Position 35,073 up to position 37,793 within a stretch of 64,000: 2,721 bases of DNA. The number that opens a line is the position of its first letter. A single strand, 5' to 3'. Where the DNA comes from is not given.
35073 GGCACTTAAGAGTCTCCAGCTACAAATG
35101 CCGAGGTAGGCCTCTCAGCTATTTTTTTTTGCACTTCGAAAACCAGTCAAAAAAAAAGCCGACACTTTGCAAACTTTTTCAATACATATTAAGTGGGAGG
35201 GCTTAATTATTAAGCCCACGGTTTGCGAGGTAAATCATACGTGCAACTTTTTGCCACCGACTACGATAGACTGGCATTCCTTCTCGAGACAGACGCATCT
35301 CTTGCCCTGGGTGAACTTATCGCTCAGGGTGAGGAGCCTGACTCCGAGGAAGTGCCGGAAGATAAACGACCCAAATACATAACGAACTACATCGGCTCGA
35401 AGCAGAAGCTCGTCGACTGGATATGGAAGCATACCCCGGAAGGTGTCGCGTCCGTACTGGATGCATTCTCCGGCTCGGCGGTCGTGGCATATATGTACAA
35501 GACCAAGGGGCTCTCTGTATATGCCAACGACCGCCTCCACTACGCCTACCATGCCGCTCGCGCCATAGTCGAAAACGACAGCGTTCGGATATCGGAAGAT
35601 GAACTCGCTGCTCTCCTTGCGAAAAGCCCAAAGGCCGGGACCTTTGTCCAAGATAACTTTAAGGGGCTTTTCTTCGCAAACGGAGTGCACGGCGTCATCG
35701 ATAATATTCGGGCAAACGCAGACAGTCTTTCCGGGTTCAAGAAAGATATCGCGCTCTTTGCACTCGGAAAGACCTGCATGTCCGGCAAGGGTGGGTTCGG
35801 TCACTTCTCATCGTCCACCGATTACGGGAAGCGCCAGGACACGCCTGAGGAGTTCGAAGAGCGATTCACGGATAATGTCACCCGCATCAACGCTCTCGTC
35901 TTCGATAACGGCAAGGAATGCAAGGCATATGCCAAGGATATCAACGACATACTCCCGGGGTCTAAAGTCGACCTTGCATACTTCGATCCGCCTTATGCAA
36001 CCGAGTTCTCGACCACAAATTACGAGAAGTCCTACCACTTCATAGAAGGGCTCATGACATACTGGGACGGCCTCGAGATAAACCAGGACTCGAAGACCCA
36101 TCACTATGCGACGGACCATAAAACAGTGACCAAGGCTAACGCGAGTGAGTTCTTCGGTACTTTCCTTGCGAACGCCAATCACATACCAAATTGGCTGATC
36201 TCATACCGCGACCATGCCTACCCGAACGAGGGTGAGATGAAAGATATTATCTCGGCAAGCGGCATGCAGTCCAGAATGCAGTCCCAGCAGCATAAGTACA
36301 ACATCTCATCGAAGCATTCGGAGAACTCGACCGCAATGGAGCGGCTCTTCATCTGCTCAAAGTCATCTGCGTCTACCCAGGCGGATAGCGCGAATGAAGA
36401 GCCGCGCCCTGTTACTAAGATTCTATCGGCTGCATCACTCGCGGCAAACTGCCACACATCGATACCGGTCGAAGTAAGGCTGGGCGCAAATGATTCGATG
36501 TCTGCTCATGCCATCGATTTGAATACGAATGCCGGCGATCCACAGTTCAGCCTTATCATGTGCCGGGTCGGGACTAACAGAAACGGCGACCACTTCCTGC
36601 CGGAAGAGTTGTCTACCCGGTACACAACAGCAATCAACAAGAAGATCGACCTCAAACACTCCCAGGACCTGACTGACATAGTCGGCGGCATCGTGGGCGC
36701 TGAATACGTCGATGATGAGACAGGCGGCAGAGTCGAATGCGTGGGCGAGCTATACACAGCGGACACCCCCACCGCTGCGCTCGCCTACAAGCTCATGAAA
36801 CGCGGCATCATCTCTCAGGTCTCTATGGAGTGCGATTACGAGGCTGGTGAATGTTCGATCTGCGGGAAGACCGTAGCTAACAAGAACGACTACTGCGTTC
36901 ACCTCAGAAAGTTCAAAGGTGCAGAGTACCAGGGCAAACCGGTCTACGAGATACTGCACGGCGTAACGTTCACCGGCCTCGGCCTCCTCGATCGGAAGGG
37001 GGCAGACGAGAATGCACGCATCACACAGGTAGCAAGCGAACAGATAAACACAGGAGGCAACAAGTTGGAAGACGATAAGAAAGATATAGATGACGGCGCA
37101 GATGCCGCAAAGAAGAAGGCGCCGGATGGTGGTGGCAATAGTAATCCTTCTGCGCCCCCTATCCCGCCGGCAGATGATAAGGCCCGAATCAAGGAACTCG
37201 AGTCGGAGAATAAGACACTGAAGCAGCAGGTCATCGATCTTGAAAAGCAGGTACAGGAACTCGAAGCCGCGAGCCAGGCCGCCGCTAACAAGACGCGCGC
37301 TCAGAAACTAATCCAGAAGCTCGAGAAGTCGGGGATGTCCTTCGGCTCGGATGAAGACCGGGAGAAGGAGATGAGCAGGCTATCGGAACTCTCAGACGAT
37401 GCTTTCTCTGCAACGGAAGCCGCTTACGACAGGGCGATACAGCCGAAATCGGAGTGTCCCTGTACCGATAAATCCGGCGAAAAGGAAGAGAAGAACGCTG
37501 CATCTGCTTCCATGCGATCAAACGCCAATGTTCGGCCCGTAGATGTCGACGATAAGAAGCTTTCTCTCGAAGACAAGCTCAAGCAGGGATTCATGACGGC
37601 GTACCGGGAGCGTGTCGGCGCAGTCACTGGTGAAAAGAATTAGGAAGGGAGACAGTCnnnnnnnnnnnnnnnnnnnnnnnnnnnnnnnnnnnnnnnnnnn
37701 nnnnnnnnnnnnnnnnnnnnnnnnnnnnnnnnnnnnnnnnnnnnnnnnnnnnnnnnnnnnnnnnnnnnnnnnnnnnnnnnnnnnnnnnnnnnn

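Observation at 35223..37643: Dam-like N6-adenine methyltransferase fused in-frame to the prohead protease/scaffold: candidate capsid-packaged anti-restriction methylase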

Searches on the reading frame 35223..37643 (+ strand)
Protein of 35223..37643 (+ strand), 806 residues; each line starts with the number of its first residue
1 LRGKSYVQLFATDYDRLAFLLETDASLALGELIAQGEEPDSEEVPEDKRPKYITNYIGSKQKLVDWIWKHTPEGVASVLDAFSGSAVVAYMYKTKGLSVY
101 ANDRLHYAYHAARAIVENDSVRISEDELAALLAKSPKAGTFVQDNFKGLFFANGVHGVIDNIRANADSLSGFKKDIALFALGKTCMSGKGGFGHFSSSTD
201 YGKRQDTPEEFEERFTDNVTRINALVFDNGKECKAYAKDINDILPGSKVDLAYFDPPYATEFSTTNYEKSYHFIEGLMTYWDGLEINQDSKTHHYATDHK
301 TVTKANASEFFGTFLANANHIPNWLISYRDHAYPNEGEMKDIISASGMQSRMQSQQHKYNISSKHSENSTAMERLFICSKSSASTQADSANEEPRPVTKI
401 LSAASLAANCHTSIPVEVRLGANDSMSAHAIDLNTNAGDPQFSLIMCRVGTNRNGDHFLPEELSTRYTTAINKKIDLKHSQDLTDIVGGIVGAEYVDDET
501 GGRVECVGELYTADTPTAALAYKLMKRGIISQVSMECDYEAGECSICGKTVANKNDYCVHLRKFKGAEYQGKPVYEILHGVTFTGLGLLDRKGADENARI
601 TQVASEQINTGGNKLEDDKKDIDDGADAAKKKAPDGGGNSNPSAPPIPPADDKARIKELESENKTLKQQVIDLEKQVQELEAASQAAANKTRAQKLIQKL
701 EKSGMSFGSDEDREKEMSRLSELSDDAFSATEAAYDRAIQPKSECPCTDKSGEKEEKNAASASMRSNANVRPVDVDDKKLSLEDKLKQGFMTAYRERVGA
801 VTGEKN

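Call 3: search_protein_families(library=pfam, proteins=[window:35223-37643:+], max_evalue=0.01)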
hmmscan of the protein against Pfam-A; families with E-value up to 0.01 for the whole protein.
window:35223-37643:+ (806 aa): 3 families
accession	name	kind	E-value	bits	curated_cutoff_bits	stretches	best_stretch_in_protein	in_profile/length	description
PF02086.21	MethyltransfD12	-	2.7e-22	80.2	22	1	56-272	1-199/253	D12 class N6 adenine-specific DNA methyltransferase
PF25785.1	TPR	-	0.00035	21.3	27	1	653-707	6-62/110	Nucleoprotein TPR-like domain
PF05622.17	HOOK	-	0.0085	15.3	35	0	651-724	302-377/514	HOOK protein coiled-coil region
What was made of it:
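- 35388..36377 (+): D12-class (alpha-type) N6-adenine DNA methyltransferase domain, aa 56 to about 385. PF02086 aa 56-272, E 2.7e-22 (call 3).
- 37176..37328 (+): Long alpha-helix / coiled coil, aa 652-702. Generic coiled-coil Pfam hits (call 3).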

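Call 4: search_protein_families(library=phrogs, proteins=[window:35223-37643:+], max_evalue=0.01)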
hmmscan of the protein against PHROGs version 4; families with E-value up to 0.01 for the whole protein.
window:35223-37643:+ (806 aa): 6 families
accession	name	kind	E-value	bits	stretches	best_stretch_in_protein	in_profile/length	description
phrog_27806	-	other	0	1067.7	1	8-800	2-788/798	DNA methyltransferase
phrog_56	-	other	2.8e-25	90.7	2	115-367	379-631/647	DNA methyltransferase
phrog_2774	-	unknown function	1.8e-07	30.9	1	451-625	54-238/1263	-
phrog_16951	-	unknown function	0.00059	20.1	1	512-581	115-179/312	-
phrog_18299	-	head and packaging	0.0018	18.6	1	466-569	109-215/257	head maturation protease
phrog_26713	-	other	0.0034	18.3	1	240-282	17-61/74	methyltransferase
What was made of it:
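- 35241..37643 (+): Full-length gene for methyltransferase-protease-scaffold (800 aa from GTG 35241; the longest ORF starts at TTG 35223). Full-length match to phrog_27806, aa 8-800 against profile 2-788/798, 1067.7 bits (call 4).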

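Call 5: search_dna_similar(query=window:35223-37643:+, collection=phages, mode=protein, max_rows=40)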
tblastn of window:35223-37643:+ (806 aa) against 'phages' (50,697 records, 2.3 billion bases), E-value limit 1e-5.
Records with a match: 8; places in all: 8; records where one place covers at least 80% of the query: 0.
Best place of each record, by identity: <60% 8.
By first word of the organism name: Gordonia 3; Bacillus 2; Erysipelothrix 1; Thermus 1; Moorella 1.
By host as written in the record: Bacillus megaterium str. ATCC 43725 2; Gordonia terrae CAG3 2; Erysipelothrix rhusiopathiae ZJ 1; Thermus thermophilus HB8 1; Moorella thermoacetica DSM 103132 1; Gordonia terrae 3612 1.
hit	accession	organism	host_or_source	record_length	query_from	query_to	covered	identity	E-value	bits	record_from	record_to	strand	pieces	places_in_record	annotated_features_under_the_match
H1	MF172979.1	Erysipelothrix phage phi1605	Erysipelothrix rhusiopathiae ZJ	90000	38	297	32%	35.7%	4e-35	150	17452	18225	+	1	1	methyl-directed repair DNA adenine methylase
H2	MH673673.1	Thermus phage phiLo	Thermus thermophilus HB8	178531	53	352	37%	24.4%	1e-8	66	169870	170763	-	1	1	hypothetical protein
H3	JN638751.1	Bacillus phage G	Bacillus megaterium str. ATCC 43725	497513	450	606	19%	33.5%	1e-10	71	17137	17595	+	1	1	19: gp19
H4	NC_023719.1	Bacillus phage G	Bacillus megaterium str. ATCC 43725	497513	450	606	19%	33.5%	1e-10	71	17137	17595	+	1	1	19: gp19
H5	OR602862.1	Moorella phage MTATph1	Moorella thermoacetica DSM 103132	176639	445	616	21%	29.4%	3e-6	57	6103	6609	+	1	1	hypothetical protein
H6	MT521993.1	Gordonia phage RedWattleHog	Gordonia terrae 3612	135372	451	566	14%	35.0%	4e-7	60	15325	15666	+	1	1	13: hypothetical protein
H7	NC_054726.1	Gordonia phage Stormageddon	Gordonia terrae CAG3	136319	451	566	14%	35.0%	4e-7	60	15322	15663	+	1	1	13: capsid maturation protease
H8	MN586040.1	Gordonia phage Stormageddon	Gordonia terrae CAG3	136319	451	566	14%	35.0%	4e-7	60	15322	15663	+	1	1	13: hypothetical protein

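Call 7: find_homologous_proteins(query=window:35223-37643:+, max_evalue=0.00001)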
Query window:35223-37643:+ (806 aa): 513 proteins with E <= 0.00001 among 8000 candidates; the best 120 are listed.
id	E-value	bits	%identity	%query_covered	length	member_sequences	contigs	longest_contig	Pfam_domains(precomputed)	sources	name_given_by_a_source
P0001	0.0e+0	1812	100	99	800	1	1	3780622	PF02086.22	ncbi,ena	-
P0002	0.0e+0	1635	57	94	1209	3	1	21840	PF02086.22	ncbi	ncbi:MAG: DNA adenine methylase [Armatimonadota bacterium]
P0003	0.0e+0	1605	55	94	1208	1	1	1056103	PF02086.22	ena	-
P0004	0.0e+0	1595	56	94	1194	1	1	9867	PF02086.22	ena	-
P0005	0.0e+0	1577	54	94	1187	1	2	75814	PF02086.22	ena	-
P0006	0.0e+0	1573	55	93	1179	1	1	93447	PF02086.22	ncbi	ncbi:MAG: DNA adenine methylase [Armatimonadota bacterium]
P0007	0.0e+0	1551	54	94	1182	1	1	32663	PF02086.22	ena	-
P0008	0.0e+0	1546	54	94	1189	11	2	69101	PF02086.22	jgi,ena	-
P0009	0.0e+0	1543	55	94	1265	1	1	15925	PF02086.22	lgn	-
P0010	0.0e+0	1542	54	93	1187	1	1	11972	PF02086.22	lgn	-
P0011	0.0e+0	1542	53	93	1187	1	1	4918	PF02086.22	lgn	-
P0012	0.0e+0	1542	54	94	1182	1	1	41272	PF03602.22,PF02086.22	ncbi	ncbi:MAG: DNA adenine methylase [Armatimonadota bacterium]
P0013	0.0e+0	1541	54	94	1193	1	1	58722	PF02086.22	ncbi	-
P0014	0.0e+0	1540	54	93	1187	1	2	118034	PF02086.22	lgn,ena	-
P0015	0.0e+0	1536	53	93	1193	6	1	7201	PF02086.22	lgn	-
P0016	0.0e+0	1535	53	93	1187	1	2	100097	PF02086.22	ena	-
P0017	0.0e+0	1533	54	93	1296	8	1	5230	PF02086.22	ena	-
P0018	0.0e+0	1532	54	94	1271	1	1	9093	PF02086.22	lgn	-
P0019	0.0e+0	1532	54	94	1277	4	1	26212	PF02086.22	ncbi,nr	ncbi:MAG: DNA adenine methylase [Armatimonadota bacterium]|nr:DNA adenine methylase [Armatimonadota 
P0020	0.0e+0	1532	52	93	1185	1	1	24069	PF02086.22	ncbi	ncbi:MAG: DNA adenine methylase [Armatimonadota bacterium]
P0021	0.0e+0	1531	54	93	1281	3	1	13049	PF02086.22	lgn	-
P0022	0.0e+0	1531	54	93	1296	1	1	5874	PF02086.22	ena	-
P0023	0.0e+0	1530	54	93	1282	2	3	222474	PF02086.22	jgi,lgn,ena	-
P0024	0.0e+0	1530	53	93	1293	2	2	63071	PF02086.22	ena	-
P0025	0.0e+0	1529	54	93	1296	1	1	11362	PF02086.22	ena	-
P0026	0.0e+0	1527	53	94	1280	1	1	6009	PF02086.22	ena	-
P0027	0.0e+0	1524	55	93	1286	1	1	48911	PF02086.22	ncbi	-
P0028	0.0e+0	1523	54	93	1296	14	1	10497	PF03602.22,PF02086.22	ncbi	-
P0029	0.0e+0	1523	55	94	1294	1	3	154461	PF02086.22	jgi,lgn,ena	-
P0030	0.0e+0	1521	54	93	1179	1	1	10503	PF02086.22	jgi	-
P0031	0.0e+0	1513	53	94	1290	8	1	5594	PF02086.22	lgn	-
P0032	0.0e+0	1510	54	93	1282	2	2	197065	PF02086.22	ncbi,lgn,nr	ncbi:DNA adenine methylase [bacterium]|nr:DNA adenine methylase [bacterium]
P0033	0.0e+0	1510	53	93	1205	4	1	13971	PF03602.22,PF02086.22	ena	-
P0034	0.0e+0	1504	52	93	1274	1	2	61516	PF02086.22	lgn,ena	-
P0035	0.0e+0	1502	52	93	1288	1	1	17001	PF03602.22,PF02086.22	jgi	jgi:adenine-specific DNA-methyltransferase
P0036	0.0e+0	1501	53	93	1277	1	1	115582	PF02086.22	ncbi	ncbi:MAG: DNA adenine methylase [Armatimonadota bacterium]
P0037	0.0e+0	1494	53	94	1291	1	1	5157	PF02086.22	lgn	-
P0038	0.0e+0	1492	53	93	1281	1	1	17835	PF02086.22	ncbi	ncbi:MAG: DNA adenine methylase [Armatimonadota bacterium]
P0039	0.0e+0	1490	52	93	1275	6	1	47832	PF02086.22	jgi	jgi:adenine-specific DNA-methyltransferase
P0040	0.0e+0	1486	52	94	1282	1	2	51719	PF02086.22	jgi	jgi:adenine-specific DNA-methyltransferase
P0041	0.0e+0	1484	52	93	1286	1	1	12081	PF02086.22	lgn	-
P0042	0.0e+0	1483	52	94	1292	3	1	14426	PF02086.22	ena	-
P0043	0.0e+0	1478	52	93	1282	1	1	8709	PF02086.22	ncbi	-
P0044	0.0e+0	1465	81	99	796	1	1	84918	PF02086.22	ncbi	-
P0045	0.0e+0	1464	53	90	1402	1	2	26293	PF02086.22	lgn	-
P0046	0.0e+0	1426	53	93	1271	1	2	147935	PF02086.22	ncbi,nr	ncbi:MAG: DNA adenine methylase [Armatimonadota bacterium]|nr:DNA adenine methylase [bacterium]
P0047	0.0e+0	1396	49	94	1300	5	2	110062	PF02086.22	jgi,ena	-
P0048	0.0e+0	1392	50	93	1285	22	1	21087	PF02086.22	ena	-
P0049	0.0e+0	1387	49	93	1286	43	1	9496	PF02086.22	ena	-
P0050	0.0e+0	1384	49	93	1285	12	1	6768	PF02086.22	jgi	jgi:adenine-specific DNA-methyltransferase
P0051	0.0e+0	1383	50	94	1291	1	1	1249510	PF02086.22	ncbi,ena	-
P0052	0.0e+0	1376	50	93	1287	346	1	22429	PF02086.22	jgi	jgi:adenine-specific DNA-methyltransferase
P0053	0.0e+0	1371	52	94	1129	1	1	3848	PF02086.22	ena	-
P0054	0.0e+0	1365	49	93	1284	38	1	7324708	PF02086.22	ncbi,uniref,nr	ncbi:hypothetical protein DSCA_02760 [Desulfosarcina alkanivorans]|uniref:site-specific DNA-methyltr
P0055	0.0e+0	1353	49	94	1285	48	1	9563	PF02086.22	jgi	jgi:adenine-specific DNA-methyltransferase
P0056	0.0e+0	1342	48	97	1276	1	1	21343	PF02086.22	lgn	-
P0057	0.0e+0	1338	48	97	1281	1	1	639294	PF03602.22,PF02086.22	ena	-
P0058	0.0e+0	1335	47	93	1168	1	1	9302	PF02086.22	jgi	jgi:adenine-specific DNA-methyltransferase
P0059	0.0e+0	1335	49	93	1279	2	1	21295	PF02086.22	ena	-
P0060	0.0e+0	1334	49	93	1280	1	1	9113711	PF02086.22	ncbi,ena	-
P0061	0.0e+0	1333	50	93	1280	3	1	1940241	PF03602.22,PF02086.22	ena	-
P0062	0.0e+0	1332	47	94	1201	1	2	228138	PF02086.22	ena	-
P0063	0.0e+0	1330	48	93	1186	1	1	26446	PF02086.22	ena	-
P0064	0.0e+0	1325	48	97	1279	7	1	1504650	PF03602.22,PF02086.22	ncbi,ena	-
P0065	0.0e+0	1324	48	93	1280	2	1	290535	PF02086.22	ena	-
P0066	0.0e+0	1322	46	96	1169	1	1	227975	PF02086.22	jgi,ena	-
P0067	0.0e+0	1322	48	97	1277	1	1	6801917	PF02086.22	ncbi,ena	-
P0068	0.0e+0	1322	48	93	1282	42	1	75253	PF02086.22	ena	-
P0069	0.0e+0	1321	48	97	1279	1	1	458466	PF02086.22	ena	-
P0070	0.0e+0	1320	48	97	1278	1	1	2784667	PF02086.22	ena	-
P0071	0.0e+0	1319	81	47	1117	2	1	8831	PF02086.22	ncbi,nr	ncbi:MAG: DNA adenine methylase, partial [Armatimonadetes bacterium]|nr:DNA adenine methylase [Armat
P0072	0.0e+0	1318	46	99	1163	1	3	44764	PF02086.22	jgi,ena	-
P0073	0.0e+0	1316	48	93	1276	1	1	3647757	PF02086.22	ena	-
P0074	0.0e+0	1314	46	97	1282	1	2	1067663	PF03602.22,PF02086.22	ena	-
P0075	0.0e+0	1313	49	93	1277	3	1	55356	PF02086.22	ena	-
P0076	0.0e+0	1309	47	93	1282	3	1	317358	PF02086.22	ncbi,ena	-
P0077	0.0e+0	1305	47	97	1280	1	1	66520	PF02086.22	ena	-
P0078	0.0e+0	1304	46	94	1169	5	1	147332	PF02086.22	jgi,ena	-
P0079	0.0e+0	1304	49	93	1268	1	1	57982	PF03602.22,PF02086.22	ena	-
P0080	0.0e+0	1298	47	94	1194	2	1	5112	PF02086.22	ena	-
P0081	0.0e+0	1294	47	93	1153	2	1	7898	PF02086.22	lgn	-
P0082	0.0e+0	1293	45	93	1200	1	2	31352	PF02086.22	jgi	-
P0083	0.0e+0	1292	73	98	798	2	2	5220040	PF02086.22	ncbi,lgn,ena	-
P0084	0.0e+0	1287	46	96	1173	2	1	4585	PF02086.22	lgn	-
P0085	0.0e+0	1283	46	94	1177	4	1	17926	PF02086.22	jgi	-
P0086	0.0e+0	1280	45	97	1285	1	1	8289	PF02086.22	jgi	-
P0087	0.0e+0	1254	47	94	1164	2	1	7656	PF02086.22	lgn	-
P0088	0.0e+0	1249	48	93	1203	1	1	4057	PF02086.22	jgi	-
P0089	0.0e+0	1240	46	97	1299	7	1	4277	PF02086.22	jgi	-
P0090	0.0e+0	1234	46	94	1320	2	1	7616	PF02086.22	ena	-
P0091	0.0e+0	1223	46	94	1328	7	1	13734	PF02086.22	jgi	-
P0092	0.0e+0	1212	46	94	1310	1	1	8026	PF02086.22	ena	-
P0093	0.0e+0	1208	45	97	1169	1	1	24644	PF02086.22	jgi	jgi:adenine-specific DNA-methyltransferase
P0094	0.0e+0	1205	46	92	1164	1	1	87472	PF02086.22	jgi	jgi:adenine-specific DNA-methyltransferase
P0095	0.0e+0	1204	46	93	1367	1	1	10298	PF02086.22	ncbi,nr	ncbi:MAG: DNA adenine methylase [Candidatus Schekmanbacteria bacterium]|nr:DNA adenine methylase [Ca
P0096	0.0e+0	1192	45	94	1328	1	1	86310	PF02086.22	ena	-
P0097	0.0e+0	1191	45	96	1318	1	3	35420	PF02086.22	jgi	-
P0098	0.0e+0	1186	43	96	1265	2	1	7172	PF02086.22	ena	-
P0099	0.0e+0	1174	46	93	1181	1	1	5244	PF02086.22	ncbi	-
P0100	0.0e+0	1173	45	94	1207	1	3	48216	PF02086.22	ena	-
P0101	0.0e+0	1172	52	93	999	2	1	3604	PF02086.22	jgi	-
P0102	0.0e+0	1159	68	48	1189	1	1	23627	PF03602.22,PF02086.22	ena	-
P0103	0.0e+0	1145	47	93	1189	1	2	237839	PF02086.22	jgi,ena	-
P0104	0.0e+0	1143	65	98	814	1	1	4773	PF02086.22,PF25785.2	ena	-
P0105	0.0e+0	1137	64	99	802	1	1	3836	PF02086.22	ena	-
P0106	0.0e+0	1137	65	98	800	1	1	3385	PF02086.22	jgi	jgi:adenine-specific DNA-methyltransferase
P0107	0.0e+0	1136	64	98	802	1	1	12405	PF02086.22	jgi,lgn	jgi:adenine-specific DNA-methyltransferase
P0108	0.0e+0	1135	65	98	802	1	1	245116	PF02086.22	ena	-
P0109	0.0e+0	1135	64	99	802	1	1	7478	PF02086.22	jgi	-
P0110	0.0e+0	1135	65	98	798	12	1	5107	PF02086.22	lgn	-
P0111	0.0e+0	1135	65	98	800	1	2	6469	PF02086.22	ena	-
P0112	0.0e+0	1135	64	98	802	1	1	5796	PF02086.22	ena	-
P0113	0.0e+0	1135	65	98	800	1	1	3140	PF02086.22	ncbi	-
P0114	0.0e+0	1134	64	98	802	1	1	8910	PF02086.22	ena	-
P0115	0.0e+0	1134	64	98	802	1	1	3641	PF02086.22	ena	-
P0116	0.0e+0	1134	64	98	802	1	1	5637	PF02086.22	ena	-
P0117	0.0e+0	1134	64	98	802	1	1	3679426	PF02086.22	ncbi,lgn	ncbi:DNA adenine methylase [Thiovibrio sp. JS02]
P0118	0.0e+0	1133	65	98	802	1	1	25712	PF02086.22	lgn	-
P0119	0.0e+0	1133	64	98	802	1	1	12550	PF02086.22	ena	-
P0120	0.0e+0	1133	65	98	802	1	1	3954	PF02086.22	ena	-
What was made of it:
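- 35241..37643 (+): Identical to P0001 (call 7).
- Selection for linkage: over 500 proteins (call 7).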

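Call 9: search_protein_families(library=pfam, proteins=[P0002, P0054, P0044, P0083, P0117, P0045, P0095, P0071], max_evalue=0.01)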
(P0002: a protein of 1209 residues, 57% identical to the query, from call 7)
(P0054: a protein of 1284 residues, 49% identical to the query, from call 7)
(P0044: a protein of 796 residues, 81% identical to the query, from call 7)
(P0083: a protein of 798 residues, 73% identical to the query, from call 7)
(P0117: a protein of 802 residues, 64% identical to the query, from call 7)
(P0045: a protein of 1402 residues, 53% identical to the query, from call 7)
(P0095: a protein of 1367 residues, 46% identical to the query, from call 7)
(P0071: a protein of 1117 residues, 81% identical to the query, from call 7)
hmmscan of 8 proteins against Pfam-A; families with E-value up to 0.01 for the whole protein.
P0002 (1209 aa): 5 families
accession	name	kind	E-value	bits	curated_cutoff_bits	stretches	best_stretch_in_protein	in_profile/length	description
PF02086.21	MethyltransfD12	-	6.9e-42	144.3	22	2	50-311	1-241/253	D12 class N6 adenine-specific DNA methyltransferase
PF03602.21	Cons_hypoth95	-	0.00028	21.1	24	0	633-665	91-126/182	Conserved hypothetical protein 95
PF05622.17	HOOK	-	0.0027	17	35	1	1051-1120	303-374/514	HOOK protein coiled-coil region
PF25785.1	TPR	-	0.0091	16.7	27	0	1053-1110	7-66/110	Nucleoprotein TPR-like domain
PF08826.15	DMPK_coil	-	0.0095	16.5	22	0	1052-1081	31-60/61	DMPK coiled coil domain like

P0054 (1284 aa): 2 families
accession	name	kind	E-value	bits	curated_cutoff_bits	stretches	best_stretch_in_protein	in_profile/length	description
PF02086.21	MethyltransfD12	-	6.6e-46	157.5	22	2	52-298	1-230/253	D12 class N6 adenine-specific DNA methyltransferase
PF03602.21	Cons_hypoth95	-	0.00032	20.8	24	0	695-745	69-126/182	Conserved hypothetical protein 95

P0044 (796 aa): 3 families
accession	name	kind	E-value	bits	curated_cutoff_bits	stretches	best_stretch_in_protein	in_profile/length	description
PF02086.21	MethyltransfD12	-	1.2e-23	84.6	22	1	50-284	1-217/253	D12 class N6 adenine-specific DNA methyltransferase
PF25785.1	TPR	-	2.5e-05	25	27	1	639-687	6-56/110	Nucleoprotein TPR-like domain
PF05622.17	HOOK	-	0.0052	16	35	1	638-691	303-357/514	HOOK protein coiled-coil region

P0083 (798 aa): 3 families
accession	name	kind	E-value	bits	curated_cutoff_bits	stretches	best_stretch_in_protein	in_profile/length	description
PF02086.21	MethyltransfD12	-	1.3e-25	91.1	22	1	49-262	1-196/253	D12 class N6 adenine-specific DNA methyltransferase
PF05622.17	HOOK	-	0.0048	16.2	35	1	629-701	302-372/514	HOOK protein coiled-coil region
PF24245.1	INO80F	-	0.0072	16.8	25.1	0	631-658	9-36/47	INO80 complex subunit F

P0117 (802 aa): 4 families
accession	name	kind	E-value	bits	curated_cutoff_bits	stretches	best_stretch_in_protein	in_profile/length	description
PF02086.21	MethyltransfD12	-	3.5e-25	89.6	22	1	53-293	1-218/253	D12 class N6 adenine-specific DNA methyltransferase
PF08954.16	Trimer_CC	-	0.0011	19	27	1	641-667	21-47/52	Trimerisation motif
PF04586.22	Peptidase_S78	-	0.0048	17.5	21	0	461-528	51-116/165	Caudovirus prohead serine protease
PF16559.10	GIT_CC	-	0.0094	16.1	28.7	1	639-670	30-61/66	GIT coiled-coil Rho guanine nucleotide exchange factor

P0045 (1402 aa): 2 families
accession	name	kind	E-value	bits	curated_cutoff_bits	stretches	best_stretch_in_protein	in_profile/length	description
PF02086.21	MethyltransfD12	-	9.9e-45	153.7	22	2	50-302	1-233/253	D12 class N6 adenine-specific DNA methyltransferase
PF08954.16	Trimer_CC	-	0.0039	17.2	27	1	1108-1148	8-47/52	Trimerisation motif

P0095 (1367 aa): 3 families
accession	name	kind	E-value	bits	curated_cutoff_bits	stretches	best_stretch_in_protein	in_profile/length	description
PF02086.21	MethyltransfD12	-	6.3e-41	141.2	22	2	53-321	1-238/253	D12 class N6 adenine-specific DNA methyltransferase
PF03602.21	Cons_hypoth95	-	0.0016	18.6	24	0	229-298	92-163/182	Conserved hypothetical protein 95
PF25785.1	TPR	-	0.0049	17.6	27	0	1212-1252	7-47/110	Nucleoprotein TPR-like domain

P0071 (1117 aa): 2 families
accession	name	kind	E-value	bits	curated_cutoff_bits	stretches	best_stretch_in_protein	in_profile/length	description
PF02086.21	MethyltransfD12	-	4.7e-48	164.5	22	2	50-263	1-196/253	D12 class N6 adenine-specific DNA methyltransferase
PF03602.21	Cons_hypoth95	-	3.2e-05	24.1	24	0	714-746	89-126/182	Conserved hypothetical protein 95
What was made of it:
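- On D12-class N6-adenine DNA methyltransferase (Pfam PF02086): Homologues score 80-165 bits (call 9).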
